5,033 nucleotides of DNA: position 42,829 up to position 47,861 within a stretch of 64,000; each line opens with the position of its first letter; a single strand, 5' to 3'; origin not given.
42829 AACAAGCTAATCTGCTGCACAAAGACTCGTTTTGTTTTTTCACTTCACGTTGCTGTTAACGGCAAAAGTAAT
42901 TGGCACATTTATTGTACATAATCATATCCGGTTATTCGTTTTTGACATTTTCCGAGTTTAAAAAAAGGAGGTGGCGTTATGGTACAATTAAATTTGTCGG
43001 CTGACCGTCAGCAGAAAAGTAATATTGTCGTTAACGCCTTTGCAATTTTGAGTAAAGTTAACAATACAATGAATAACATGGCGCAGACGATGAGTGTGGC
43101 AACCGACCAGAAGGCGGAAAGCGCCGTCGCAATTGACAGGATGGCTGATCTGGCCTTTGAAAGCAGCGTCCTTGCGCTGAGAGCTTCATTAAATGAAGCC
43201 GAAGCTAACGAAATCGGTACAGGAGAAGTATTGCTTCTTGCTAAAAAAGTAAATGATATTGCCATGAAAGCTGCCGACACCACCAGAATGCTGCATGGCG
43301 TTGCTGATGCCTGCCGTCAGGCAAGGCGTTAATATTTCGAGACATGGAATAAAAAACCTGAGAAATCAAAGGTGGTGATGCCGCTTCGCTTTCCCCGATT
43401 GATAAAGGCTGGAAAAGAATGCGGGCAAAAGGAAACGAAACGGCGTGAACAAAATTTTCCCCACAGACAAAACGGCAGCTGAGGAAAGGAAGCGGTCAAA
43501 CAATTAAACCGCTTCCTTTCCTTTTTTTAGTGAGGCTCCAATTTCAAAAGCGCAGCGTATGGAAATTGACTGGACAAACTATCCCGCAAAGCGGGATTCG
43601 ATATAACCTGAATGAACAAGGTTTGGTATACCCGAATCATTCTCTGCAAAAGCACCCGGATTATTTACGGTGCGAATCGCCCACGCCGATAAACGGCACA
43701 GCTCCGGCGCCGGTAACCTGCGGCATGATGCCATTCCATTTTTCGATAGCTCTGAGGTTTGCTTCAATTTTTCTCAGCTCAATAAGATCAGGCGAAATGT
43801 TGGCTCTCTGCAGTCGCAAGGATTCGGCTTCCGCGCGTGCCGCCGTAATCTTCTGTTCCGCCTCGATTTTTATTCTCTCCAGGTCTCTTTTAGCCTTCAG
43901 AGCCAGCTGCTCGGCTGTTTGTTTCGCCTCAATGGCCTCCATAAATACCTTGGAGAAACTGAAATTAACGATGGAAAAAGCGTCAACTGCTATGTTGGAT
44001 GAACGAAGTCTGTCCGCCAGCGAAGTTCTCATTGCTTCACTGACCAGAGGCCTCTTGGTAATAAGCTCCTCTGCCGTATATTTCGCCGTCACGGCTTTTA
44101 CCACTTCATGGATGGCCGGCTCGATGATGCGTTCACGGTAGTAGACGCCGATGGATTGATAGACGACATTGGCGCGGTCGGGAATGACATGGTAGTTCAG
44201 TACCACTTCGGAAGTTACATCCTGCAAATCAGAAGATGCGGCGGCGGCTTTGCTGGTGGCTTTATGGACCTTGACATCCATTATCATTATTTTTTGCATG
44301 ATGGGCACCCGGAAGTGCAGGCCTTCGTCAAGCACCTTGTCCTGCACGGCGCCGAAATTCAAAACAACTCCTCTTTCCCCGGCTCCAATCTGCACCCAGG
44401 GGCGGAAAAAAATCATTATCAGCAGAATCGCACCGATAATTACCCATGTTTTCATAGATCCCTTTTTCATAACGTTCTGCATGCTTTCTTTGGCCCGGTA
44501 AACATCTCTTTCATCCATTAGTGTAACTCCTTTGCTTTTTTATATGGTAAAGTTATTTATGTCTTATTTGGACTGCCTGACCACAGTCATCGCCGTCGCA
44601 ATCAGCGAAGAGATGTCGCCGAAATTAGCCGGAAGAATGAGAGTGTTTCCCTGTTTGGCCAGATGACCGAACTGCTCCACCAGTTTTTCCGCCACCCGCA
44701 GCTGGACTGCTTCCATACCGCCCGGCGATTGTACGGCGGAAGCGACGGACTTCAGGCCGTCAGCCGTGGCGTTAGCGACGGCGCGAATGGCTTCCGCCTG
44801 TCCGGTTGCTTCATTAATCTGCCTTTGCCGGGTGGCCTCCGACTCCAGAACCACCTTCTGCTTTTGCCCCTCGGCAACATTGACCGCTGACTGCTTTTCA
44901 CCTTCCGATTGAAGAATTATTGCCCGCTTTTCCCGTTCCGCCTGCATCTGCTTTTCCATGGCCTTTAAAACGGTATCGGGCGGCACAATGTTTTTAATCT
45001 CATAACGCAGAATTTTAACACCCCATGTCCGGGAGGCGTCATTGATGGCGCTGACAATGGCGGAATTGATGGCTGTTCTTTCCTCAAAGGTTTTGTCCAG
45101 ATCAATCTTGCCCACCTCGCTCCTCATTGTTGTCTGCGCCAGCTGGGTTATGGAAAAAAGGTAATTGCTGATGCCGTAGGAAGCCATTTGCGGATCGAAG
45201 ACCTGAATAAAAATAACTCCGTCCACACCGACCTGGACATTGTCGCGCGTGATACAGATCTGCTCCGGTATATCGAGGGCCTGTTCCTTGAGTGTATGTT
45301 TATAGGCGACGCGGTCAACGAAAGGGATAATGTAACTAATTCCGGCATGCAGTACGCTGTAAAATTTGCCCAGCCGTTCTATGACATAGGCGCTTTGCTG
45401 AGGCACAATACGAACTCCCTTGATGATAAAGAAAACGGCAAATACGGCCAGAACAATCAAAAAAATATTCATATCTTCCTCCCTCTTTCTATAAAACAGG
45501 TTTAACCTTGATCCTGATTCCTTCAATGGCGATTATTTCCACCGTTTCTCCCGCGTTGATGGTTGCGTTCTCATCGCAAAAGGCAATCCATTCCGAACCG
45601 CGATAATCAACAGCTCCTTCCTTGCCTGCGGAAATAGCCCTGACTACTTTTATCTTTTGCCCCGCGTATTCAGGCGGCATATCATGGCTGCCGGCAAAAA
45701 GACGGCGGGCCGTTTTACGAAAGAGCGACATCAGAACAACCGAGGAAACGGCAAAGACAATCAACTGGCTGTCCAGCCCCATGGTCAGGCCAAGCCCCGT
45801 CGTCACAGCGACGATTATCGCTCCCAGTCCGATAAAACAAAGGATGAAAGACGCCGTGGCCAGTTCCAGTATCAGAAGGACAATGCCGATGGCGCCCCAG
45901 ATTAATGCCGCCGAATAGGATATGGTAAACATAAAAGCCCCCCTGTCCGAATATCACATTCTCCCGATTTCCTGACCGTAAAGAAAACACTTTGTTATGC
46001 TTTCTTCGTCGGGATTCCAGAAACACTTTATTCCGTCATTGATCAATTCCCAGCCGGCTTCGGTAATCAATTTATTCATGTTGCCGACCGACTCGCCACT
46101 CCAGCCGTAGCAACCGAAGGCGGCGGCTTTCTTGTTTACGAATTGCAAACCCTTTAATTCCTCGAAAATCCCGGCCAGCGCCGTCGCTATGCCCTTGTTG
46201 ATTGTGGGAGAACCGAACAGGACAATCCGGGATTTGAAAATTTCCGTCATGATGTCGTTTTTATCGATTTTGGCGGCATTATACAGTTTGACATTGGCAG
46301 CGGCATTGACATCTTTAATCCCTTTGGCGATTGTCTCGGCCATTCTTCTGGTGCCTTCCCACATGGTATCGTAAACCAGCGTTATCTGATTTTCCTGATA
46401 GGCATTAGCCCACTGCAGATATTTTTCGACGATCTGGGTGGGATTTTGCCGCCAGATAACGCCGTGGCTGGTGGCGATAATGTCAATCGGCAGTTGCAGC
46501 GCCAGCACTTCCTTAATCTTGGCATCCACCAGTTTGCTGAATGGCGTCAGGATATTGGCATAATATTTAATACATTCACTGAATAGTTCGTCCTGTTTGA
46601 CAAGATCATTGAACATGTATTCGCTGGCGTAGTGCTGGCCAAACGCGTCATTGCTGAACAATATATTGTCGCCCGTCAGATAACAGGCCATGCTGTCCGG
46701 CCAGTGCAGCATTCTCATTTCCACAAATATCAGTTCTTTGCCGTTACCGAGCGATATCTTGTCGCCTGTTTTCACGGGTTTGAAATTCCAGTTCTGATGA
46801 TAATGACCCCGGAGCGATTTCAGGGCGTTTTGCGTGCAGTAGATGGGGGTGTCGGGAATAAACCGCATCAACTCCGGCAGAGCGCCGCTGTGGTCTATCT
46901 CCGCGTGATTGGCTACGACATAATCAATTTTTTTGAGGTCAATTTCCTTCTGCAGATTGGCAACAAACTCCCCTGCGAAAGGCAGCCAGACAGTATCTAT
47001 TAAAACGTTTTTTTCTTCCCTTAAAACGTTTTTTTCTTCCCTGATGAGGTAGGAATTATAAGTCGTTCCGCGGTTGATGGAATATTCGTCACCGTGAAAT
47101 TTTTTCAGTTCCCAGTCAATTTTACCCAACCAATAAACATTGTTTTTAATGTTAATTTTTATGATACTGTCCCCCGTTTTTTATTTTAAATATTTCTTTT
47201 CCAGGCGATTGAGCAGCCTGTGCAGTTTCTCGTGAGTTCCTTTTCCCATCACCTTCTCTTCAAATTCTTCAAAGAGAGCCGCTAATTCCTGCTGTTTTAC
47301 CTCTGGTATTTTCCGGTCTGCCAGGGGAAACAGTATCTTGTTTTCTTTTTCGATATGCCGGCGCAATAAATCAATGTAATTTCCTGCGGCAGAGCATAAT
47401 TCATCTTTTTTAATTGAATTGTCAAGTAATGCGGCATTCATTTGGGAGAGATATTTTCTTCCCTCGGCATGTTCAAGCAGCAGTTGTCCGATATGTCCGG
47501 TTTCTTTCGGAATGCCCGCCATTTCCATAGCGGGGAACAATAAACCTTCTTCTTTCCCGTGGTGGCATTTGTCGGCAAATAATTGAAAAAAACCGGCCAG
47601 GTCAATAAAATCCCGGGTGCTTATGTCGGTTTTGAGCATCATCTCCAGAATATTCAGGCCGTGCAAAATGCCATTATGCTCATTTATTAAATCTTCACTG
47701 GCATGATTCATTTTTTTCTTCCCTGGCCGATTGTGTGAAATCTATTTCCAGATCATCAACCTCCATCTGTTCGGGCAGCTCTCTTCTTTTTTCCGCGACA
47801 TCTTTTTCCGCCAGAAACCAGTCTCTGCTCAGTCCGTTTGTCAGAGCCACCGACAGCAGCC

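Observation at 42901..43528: Orphan tip-only MCP mimic with its own sigma-54-like promoter and terminator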

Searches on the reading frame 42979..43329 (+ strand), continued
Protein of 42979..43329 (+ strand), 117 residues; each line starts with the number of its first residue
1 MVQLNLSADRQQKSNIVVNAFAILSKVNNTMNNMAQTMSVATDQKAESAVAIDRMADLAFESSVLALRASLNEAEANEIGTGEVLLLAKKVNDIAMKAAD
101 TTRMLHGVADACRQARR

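Call 64: search_protein_families(library=padloc, proteins=[window:42979-43329:+, P0003, P0004], max_evalue=0.1)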
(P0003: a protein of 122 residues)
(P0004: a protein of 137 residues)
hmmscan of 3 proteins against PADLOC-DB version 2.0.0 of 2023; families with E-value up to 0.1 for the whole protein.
window:42979-43329:+ (117 aa): 0 families

P0003 (122 aa): 2 families
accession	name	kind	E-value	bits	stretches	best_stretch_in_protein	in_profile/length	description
PDLC00706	Effector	-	0.022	12.5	1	24-80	85-141/172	2TM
PDLC03138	Specificity_I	-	0.036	11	1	17-59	224-265/485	Type I specificity subunit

P0004 (137 aa): 0 families

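Call 69: search_protein_families(library=pfam, proteins=[L084:2-253:+, L086:2-148:+, L086:371-565:+, L086:1202-1642:+], max_evalue=0.01)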
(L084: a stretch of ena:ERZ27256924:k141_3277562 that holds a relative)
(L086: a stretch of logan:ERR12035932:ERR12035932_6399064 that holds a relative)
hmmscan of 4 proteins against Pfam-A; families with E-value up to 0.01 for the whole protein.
L084:2-253:+ (84 aa): 0 families

L086:2-148:+ (49 aa): 3 families
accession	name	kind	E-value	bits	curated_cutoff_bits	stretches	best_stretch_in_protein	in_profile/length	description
PF00196.25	GerE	-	2.5e-08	33.9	23.5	1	3-35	16-48/57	Bacterial regulatory proteins, luxR family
PF08281.18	Sigma70_r4_2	-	0.00076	19.5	25.7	1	3-32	25-54/54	Sigma-70, region 4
PF13518.12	HTH_28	-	0.0083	16.6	25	0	3-29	11-37/52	Helix-turn-helix domain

L086:371-565:+ (65 aa): 1 family
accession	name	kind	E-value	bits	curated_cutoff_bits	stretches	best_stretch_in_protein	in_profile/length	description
PF18516.7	RuvC_1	-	0.0067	16.2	26.2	1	4-55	99-148/244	RuvC nuclease domain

L086:1202-1642:+ (147 aa): 1 family
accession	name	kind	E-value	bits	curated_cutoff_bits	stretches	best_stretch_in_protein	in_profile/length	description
PF00571.33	CBS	-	7.4e-23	81.1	24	2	73-128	1-55/57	CBS domain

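Call 77: find_related_loci(query=A3, collection=metagenome_contigs, flank=10000)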
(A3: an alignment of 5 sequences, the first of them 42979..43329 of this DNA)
Query A3 (117 aa) in metagenome_contigs; peptide patterns used: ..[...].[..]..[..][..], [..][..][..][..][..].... (x = any residue, [..] = any of these).
599 stretches matched a pattern, but none encodes a relative of the query by tblastn (E <= 1e-3).

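Call 78: find_related_loci(query=A3, collection=viral_contigs, flank=5000)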
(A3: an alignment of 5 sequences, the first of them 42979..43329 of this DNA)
Query A3 (117 aa) in viral_contigs; peptide patterns used: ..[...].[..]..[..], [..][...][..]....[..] (x = any residue, [..] = any of these).
261 stretches matched a pattern, but none encodes a relative of the query by tblastn (E <= 1e-3).

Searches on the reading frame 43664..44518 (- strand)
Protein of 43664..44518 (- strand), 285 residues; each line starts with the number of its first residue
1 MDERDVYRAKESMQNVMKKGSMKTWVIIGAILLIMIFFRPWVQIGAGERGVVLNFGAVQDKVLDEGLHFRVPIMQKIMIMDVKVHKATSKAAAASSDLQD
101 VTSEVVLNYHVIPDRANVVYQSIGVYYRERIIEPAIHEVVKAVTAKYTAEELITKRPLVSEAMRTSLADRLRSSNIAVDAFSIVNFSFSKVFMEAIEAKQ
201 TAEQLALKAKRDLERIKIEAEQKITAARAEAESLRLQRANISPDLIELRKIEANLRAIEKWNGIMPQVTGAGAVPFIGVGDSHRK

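Call 19: search_protein_families(library=pfam, proteins=[window:43664-44518:-], max_evalue=0.00001)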
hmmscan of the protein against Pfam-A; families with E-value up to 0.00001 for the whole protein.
window:43664-44518:- (285 aa): 1 family
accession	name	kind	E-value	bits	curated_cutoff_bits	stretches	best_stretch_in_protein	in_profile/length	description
PF01145.31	Band_7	-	7.4e-35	121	23.6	1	43-231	2-176/176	SPFH domain / Band 7 family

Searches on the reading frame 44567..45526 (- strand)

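Call 19: search_protein_families(library=pfam, proteins=[window:44567-45526:-], max_evalue=0.00001)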
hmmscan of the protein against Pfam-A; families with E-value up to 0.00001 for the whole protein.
window:44567-45526:- (320 aa): 2 families
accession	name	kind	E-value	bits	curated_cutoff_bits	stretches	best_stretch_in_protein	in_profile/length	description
PF01145.31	Band_7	-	5.4e-33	115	23.6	1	40-211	2-176/176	SPFH domain / Band 7 family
PF16200.10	Band_7_C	-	1.2e-24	86.5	29.1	1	260-318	2-60/63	C-terminal region of band_7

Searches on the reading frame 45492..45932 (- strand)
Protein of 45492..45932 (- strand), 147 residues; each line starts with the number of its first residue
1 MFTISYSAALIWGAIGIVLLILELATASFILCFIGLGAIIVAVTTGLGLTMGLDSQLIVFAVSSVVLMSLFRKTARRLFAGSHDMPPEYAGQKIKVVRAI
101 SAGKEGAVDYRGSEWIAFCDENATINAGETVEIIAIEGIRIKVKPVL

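Call 19: search_protein_families(library=pfam, proteins=[window:45492-45932:-], max_evalue=0.00001)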
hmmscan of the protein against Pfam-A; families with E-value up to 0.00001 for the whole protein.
window:45492-45932:- (147 aa): 1 family
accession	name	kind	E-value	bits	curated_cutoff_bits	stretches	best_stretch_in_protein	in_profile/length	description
PF01957.25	NfeD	-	6.8e-13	49.1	29.1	1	88-145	3-57/57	NfeD-like C-terminal, partner-binding domain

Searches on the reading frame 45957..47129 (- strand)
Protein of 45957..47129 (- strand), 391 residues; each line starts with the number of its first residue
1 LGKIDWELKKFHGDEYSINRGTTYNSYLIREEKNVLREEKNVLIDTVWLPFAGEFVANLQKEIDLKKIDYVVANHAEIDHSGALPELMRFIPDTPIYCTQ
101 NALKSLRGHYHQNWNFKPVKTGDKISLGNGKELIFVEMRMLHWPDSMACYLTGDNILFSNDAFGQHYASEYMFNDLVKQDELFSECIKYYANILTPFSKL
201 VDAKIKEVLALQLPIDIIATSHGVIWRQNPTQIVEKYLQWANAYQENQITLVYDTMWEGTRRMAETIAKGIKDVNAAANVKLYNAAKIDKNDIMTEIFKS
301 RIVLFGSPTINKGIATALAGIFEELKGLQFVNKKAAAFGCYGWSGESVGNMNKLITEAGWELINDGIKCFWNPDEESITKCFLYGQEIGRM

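Call 19: search_protein_families(library=pfam, proteins=[window:45957-47129:-], max_evalue=0.00001)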
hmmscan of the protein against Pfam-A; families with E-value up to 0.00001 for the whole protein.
window:45957-47129:- (391 aa): 4 families
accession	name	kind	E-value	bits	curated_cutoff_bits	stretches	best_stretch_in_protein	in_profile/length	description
PF19583.5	ODP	-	2.1e-17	64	27.2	1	24-223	3-194/194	ODP family beta lactamase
PF00753.33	Lactamase_B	-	8.8e-13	49.1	22.7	1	24-167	6-155/196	Metallo-beta-lactamase superfamily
PF00258.30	Flavodoxin_1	-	1.1e-12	48.8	25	1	251-382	1-140/143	Flavodoxin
PF12706.13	Lactamase_B_2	-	9.3e-10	38.9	27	1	41-144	2-116/200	Beta-lactamase superfamily domain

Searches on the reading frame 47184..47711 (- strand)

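Call 19: search_protein_families(library=pfam, proteins=[window:47184-47711:-], max_evalue=0.00001)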
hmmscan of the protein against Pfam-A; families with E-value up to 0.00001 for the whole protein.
window:47184-47711:- (176 aa): 1 family
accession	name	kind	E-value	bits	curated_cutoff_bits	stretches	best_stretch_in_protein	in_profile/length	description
PF01814.28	Hemerythrin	-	2.2e-18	67.4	25.3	1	4-131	2-127/127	Hemerythrin HHE cation binding domain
